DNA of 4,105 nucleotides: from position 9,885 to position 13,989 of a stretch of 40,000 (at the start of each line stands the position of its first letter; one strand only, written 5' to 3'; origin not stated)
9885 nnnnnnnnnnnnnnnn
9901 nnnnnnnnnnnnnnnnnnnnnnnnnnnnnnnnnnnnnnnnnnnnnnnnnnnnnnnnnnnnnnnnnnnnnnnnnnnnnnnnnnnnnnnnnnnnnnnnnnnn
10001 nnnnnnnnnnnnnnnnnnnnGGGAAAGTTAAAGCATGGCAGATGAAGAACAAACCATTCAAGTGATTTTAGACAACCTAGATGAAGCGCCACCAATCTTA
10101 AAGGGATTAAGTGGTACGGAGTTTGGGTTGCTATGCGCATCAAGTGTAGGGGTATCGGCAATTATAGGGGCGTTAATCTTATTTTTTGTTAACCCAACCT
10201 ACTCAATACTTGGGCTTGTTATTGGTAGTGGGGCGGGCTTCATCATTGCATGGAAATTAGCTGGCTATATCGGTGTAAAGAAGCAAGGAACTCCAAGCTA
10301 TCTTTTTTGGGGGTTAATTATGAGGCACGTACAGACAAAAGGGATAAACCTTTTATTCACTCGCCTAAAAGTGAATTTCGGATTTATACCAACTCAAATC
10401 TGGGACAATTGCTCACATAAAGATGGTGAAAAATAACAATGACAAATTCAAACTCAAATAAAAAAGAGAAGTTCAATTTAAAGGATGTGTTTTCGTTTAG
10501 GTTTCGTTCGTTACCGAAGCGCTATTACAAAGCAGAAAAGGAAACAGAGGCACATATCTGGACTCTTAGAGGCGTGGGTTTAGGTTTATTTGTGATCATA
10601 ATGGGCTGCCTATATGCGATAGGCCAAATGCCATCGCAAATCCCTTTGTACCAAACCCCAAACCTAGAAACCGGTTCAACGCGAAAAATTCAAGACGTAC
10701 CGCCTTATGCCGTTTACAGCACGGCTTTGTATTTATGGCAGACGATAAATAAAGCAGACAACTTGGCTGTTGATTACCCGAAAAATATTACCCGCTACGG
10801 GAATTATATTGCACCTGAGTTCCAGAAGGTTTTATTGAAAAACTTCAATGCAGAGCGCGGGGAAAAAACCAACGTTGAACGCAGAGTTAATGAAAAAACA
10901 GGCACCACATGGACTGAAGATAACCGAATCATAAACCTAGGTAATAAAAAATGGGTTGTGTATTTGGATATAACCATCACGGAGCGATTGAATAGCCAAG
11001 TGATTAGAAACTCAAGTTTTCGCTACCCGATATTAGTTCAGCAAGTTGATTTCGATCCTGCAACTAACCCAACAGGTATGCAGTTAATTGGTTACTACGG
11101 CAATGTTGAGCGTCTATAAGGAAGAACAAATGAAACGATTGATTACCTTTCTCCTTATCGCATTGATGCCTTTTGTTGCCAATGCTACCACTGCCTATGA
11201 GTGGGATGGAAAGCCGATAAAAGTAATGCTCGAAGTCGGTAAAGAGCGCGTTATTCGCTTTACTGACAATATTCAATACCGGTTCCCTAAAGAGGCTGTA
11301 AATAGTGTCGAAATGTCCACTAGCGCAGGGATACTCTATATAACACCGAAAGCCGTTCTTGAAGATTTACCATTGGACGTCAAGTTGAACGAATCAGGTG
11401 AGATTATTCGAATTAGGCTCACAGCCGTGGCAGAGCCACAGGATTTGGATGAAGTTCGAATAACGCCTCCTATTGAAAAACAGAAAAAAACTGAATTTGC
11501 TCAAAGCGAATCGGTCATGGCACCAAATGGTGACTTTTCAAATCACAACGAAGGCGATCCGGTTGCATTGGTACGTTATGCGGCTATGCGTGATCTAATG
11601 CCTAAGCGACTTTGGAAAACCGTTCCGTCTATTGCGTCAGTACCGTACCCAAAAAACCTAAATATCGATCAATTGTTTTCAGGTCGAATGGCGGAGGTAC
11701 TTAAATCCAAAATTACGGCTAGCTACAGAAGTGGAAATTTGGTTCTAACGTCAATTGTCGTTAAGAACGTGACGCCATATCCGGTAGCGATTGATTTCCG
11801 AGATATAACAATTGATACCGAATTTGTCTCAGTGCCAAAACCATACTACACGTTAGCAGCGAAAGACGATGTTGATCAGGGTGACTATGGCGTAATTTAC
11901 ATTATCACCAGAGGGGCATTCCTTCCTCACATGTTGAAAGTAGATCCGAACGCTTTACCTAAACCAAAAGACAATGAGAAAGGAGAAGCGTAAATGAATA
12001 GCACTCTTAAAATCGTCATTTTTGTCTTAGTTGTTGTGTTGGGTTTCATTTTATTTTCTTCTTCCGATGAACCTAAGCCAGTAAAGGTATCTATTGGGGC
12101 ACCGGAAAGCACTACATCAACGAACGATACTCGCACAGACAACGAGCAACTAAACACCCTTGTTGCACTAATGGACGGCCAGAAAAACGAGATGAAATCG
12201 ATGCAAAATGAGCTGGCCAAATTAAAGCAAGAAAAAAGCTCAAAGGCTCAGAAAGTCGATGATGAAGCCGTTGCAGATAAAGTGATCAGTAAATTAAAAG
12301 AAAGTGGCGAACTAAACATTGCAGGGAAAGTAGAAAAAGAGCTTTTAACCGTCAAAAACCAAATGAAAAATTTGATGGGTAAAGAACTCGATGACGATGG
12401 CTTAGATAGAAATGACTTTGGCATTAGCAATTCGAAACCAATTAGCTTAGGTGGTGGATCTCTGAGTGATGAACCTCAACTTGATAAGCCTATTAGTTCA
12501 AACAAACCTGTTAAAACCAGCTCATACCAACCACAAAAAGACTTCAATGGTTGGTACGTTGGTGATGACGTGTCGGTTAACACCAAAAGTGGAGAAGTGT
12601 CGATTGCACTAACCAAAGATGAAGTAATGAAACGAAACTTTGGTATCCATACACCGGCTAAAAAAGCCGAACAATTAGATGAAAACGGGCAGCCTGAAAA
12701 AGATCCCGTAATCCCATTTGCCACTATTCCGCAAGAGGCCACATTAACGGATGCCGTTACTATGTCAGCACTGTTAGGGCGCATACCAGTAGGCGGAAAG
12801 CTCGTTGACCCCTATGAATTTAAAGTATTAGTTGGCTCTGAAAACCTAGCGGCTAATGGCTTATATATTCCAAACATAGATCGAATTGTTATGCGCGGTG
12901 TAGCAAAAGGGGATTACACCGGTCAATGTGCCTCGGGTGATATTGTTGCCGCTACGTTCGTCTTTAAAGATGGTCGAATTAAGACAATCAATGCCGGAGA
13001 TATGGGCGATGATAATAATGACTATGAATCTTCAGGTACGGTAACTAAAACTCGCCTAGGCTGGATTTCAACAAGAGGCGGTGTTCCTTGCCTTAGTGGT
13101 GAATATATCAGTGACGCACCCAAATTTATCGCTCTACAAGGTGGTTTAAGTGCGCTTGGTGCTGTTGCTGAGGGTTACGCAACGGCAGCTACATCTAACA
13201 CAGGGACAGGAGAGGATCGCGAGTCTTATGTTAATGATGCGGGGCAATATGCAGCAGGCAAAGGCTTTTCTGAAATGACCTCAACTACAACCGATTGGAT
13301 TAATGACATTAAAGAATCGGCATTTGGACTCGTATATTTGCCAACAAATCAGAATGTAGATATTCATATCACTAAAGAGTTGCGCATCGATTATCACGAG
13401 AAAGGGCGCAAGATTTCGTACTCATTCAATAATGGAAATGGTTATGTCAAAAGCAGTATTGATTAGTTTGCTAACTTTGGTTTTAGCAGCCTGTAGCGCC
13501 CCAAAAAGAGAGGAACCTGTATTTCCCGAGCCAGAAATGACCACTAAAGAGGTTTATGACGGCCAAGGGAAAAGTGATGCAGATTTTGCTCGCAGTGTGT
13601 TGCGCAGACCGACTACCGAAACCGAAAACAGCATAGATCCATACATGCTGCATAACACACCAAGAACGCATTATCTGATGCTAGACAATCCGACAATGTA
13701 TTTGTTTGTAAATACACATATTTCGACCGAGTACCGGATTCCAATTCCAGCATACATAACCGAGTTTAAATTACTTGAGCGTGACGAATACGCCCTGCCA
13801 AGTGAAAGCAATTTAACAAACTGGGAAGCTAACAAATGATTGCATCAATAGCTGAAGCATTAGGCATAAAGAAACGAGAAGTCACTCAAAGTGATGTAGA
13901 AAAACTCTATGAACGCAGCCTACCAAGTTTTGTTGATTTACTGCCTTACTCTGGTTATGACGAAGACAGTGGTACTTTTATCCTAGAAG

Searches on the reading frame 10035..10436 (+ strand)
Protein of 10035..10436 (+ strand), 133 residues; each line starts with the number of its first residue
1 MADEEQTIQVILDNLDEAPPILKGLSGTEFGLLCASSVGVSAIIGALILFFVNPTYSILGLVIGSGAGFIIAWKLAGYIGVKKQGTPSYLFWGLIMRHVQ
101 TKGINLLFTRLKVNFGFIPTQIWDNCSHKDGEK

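Call 22: search_protein_families(library=ncbifam, proteins=[window:10035-10436:+], max_evalue=0.001)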
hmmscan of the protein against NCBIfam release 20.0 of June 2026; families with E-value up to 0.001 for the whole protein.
window:10035-10436:+ (133 aa): 1 family
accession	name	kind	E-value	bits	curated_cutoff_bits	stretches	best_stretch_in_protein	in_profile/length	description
TIGR03750.1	conj_TIGR03750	hypoth_equivalog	4.1e-06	26.7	70.75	1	10-103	3-94/111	TIGR03750 family conjugal transfer protein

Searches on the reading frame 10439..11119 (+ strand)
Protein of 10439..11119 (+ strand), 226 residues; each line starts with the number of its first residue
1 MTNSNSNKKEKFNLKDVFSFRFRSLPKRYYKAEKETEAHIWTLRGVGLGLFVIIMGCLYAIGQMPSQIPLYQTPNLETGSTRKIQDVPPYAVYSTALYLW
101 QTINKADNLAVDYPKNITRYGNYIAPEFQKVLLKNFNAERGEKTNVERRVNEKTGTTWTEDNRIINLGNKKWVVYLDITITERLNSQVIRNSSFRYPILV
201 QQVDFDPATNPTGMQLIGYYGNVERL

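Call 22: search_protein_families(library=ncbifam, proteins=[window:10439-11119:+], max_evalue=0.001)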
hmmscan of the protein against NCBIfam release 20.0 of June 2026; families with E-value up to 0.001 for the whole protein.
window:10439-11119:+ (226 aa): 1 family
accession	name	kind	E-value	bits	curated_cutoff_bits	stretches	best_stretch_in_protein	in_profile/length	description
TIGR03746.1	conj_TIGR03746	equivalog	1.8e-38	132.1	137.25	1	32-226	4-200/202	PFL_4703 family integrating conjugative element protein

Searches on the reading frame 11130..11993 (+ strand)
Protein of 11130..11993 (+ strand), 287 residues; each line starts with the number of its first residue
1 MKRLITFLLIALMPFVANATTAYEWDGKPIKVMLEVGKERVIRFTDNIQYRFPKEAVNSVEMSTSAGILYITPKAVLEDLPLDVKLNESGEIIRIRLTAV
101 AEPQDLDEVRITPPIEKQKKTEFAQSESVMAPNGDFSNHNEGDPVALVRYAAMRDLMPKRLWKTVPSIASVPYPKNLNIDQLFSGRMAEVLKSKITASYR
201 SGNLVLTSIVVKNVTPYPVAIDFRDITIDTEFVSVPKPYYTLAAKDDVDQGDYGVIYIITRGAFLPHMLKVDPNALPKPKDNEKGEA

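Call 22: search_protein_families(library=ncbifam, proteins=[window:11130-11993:+], max_evalue=0.001)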
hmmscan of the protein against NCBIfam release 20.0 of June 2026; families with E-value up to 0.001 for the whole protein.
window:11130-11993:+ (287 aa): 1 family
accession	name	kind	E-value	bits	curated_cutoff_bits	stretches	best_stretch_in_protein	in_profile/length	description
TIGR03749.1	conj_TIGR03749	hypoth_equivalog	1.3e-32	113.4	138.8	1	10-265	3-255/259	TIGR03749 family integrating conjugative element protein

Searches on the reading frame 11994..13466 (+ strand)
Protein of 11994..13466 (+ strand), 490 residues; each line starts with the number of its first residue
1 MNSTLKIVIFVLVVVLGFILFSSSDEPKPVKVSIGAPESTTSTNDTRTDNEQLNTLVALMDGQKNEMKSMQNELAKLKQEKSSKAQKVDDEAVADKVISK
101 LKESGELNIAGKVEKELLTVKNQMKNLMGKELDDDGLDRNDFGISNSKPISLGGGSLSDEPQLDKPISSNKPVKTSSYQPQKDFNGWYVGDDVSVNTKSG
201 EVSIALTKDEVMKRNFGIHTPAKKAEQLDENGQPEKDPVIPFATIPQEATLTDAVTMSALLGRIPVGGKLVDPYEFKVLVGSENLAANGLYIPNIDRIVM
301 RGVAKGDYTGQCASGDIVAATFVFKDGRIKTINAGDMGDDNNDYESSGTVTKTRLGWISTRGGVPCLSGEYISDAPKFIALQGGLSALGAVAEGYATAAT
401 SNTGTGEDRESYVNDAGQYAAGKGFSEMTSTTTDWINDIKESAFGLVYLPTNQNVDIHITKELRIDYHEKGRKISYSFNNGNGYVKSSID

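Call 22: search_protein_families(library=ncbifam, proteins=[window:11994-13466:+], max_evalue=0.001)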
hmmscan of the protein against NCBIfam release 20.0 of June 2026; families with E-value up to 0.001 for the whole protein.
window:11994-13466:+ (490 aa): 1 family
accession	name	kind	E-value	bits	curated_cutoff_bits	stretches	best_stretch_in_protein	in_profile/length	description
TIGR03752.1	conj_TIGR03752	hypoth_equivalog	1.9e-87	294.5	241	1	3-477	4-471/471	TIGR03752 family integrating conjugative element protein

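Call 58: find_related_loci(query=A7, collection=genome_contigs, flank=10000)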
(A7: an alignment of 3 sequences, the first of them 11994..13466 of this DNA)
Query A7 (490 aa) in genome_contigs; peptide patterns used: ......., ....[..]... (x = any residue, [..] = any of these).
126 stretches matched a pattern, but none encodes a relative of the query by tblastn (E <= 1e-3).

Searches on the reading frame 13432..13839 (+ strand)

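Call 22: search_protein_families(library=ncbifam, proteins=[window:13432-13839:+], max_evalue=0.001)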
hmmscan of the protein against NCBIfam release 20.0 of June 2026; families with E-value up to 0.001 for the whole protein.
window:13432-13839:+ (135 aa): 1 family
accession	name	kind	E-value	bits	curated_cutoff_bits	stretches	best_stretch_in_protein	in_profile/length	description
TIGR03751.1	conj_TIGR03751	hypoth_equivalog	1.2e-16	61.3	77.7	1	13-126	3-123/124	TIGR03751 family conjugal transfer lipoprotein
